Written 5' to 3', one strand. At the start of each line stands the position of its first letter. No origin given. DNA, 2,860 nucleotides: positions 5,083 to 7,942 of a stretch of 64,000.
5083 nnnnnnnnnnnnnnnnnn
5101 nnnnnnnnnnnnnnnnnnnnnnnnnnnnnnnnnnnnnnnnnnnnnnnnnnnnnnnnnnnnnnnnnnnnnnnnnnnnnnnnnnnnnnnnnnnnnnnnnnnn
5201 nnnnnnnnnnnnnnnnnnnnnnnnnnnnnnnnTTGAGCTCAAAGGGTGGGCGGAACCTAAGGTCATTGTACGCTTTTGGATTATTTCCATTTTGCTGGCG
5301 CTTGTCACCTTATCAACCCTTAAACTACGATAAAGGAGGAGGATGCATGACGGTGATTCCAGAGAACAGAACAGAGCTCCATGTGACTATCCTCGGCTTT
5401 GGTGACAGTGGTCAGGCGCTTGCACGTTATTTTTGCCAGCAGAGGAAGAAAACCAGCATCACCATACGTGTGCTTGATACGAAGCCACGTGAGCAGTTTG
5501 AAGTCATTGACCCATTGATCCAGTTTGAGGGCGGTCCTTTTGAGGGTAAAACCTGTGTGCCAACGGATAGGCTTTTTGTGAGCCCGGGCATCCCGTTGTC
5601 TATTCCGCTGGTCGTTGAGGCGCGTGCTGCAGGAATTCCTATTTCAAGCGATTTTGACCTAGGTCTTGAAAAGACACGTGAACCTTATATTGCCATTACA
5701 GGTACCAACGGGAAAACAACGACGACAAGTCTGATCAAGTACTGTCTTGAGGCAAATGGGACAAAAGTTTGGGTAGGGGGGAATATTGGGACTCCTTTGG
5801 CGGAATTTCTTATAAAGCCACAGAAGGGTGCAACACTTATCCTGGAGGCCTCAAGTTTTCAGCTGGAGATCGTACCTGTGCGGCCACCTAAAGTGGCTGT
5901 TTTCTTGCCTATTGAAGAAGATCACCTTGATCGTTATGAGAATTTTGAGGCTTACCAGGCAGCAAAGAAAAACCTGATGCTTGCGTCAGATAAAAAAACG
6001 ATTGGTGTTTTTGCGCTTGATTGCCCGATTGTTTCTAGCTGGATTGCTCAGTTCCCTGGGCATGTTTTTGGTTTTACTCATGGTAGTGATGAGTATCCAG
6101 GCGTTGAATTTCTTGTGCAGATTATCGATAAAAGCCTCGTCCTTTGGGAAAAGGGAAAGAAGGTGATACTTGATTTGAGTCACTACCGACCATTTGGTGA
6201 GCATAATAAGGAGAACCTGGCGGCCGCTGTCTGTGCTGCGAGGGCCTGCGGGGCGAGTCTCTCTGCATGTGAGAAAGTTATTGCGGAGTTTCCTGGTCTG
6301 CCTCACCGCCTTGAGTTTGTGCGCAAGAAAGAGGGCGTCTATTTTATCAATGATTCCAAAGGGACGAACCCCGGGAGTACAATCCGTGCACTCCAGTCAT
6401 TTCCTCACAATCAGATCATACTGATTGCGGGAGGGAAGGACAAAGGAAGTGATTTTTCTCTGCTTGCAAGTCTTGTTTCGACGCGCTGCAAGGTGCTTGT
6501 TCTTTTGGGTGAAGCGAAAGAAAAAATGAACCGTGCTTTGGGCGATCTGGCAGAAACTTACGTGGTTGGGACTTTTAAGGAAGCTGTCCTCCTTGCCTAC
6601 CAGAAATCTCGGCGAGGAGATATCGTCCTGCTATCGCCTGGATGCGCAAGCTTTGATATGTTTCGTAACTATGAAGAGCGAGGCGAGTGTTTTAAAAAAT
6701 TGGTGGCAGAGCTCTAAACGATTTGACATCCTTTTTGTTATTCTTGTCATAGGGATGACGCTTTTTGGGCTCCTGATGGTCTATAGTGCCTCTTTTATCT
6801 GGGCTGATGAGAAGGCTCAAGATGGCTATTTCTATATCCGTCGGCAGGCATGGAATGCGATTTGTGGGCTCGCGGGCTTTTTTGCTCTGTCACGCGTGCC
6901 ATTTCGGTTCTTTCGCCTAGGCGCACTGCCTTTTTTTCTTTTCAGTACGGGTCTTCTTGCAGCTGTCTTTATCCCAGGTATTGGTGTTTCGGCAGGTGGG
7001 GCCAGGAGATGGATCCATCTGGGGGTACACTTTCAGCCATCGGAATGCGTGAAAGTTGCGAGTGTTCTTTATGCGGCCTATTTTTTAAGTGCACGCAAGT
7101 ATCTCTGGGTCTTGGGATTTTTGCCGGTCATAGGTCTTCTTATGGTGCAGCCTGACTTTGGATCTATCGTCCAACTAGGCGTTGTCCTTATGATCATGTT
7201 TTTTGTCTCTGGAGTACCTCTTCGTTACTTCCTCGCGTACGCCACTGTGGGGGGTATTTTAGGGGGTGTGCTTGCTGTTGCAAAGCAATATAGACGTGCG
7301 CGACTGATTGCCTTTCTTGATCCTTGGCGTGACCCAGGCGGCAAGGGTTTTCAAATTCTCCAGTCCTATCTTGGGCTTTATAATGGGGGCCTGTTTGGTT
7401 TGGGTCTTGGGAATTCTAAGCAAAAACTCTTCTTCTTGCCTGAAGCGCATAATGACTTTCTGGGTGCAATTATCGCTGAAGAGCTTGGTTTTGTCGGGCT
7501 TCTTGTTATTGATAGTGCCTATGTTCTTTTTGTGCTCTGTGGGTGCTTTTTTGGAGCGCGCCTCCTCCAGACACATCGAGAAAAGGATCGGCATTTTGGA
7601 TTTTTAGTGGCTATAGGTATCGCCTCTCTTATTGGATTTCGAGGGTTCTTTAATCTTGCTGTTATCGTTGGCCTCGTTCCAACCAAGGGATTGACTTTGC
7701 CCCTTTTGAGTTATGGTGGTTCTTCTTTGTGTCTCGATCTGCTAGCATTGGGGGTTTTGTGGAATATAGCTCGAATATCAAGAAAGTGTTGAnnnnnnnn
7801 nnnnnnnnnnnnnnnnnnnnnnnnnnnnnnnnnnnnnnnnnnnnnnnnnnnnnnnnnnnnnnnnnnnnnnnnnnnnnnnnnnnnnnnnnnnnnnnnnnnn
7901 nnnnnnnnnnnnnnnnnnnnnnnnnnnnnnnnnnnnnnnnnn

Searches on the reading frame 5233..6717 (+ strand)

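Call 26: search_protein_families(library=ncbifam, proteins=[window:5233-6717:+], max_evalue=0.00001)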
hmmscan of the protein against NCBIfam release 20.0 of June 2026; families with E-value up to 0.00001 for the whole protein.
window:5233-6717:+ (494 aa): 18 families
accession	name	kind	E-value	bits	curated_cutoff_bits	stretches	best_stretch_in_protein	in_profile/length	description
TIGR01087.1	murD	equivalog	6.3e-113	378.2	211.95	1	50-492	1-440/441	UDP-N-acetylmuramoyl-L-alanine--D-glutamate ligase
TIGR01082.1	murC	equivalog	4.8e-26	91.8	335.1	1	112-374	61-322/449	UDP-N-acetylmuramate--L-alanine ligase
TIGR01143.1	murF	subfamily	8.4e-24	84.3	288.6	1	146-467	70-403/418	UDP-N-acetylmuramoyl-tripeptide--D-alanyl-D-alanine ligase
TIGR01085.1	murE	subfamily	2.9e-22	79.2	257.3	1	197-373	154-336/472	UDP-N-acetylmuramyl-tripeptide synthetase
NF008896.0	PRK11929.1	equivalog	2.9e-22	78.4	1023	2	152-262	114-245/965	bifunctional UDP-N-acetylmuramoyl-L-alanyl-D-glutamate--2,6-diaminopimelate ligase MurE/UDP-N-acetylmuramoyl-tripeptide--D-alanyl-D-alanine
NF001126.0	PRK00139.1-4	equivalog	4.9e-21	74.8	373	1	200-400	173-375/486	UDP-N-acetylmuramoyl-L-alanyl-D-glutamate--2,6-diaminopimelate ligase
NF053646.1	pMurD1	equivalog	3.4e-16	58.9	610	1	51-465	3-436/465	pseudomurein biosynthesis peptide ligase pMurD1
NF053647.1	pMurD2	equivalog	3.5e-16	59.1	550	1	148-244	97-199/405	pseudomurein biosynthesis peptide ligase pMurD2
NF001124.0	PRK00139.1-2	equivalog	8.7e-16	57.7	476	1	201-375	179-357/500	UDP-N-acetylmuramoyl-L-alanyl-D-glutamate--2,6-diaminopimelate ligase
NF053645.1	pMurC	equivalog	6e-15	54.9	560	1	147-275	99-235/492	pseudomurein biosynthesis peptide ligase pMurC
NF001123.0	PRK00139.1-1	equivalog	8.4e-15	54.4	586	1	203-388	179-368/493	UDP-N-acetylmuramoyl-L-alanyl-D-glutamate--2,6-diaminopimelate ligase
NF010628.0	PRK14022.1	equivalog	2e-14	53.2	536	1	153-401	114-375/483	UDP-N-acetylmuramoyl-L-alanyl-D-glutamate--L-lysine ligase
NF033197.0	F430_CfbE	equivalog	1.8e-13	50.2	250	1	321-467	267-425/430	coenzyme F430 synthase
NF011171.0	PRK14573.1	equivalog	4.2e-10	38.1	1015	1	152-375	106-322/809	bifunctional UDP-N-acetylmuramate--L-alanine ligase/D-alanine--D-alanine ligase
TIGR02068.2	cya_phycin_syn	equivalog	3.3e-08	32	850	1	146-179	475-508/862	cyanophycin synthetase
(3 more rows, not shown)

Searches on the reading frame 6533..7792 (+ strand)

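Call 26: search_protein_families(library=ncbifam, proteins=[window:6533-7792:+], max_evalue=0.00001)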
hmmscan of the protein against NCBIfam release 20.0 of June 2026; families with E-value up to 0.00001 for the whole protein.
window:6533-7792:+ (419 aa): 6 families
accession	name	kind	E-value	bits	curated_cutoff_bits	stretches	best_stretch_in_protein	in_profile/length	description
TIGR02614.1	ftsW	equivalog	6.5e-98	328.1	337.5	1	66-414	2-355/357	putative lipid II flippase FtsW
TIGR02615.1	spoVE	exception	8.4e-86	288.6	448.8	1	66-414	2-354/354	stage V sporulation protein E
TIGR02210.1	rodA_shape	equivalog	5.6e-72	242.8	336.7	1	65-413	1-353/357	rod shape-determining protein RodA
NF008042.0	PRK10774.1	equivalog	1.3e-58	198.9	493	1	61-412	32-388/405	cell division protein FtsW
NF008060.0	PRK10794.1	equivalog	9.1e-42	143.3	590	1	64-412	16-359/370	peptidoglycan glycosyltransferase MrdB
NF037961.1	RodA_shape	subfamily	2.1e-23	83.3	150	2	270-400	271-395/415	rod shape-determining protein RodA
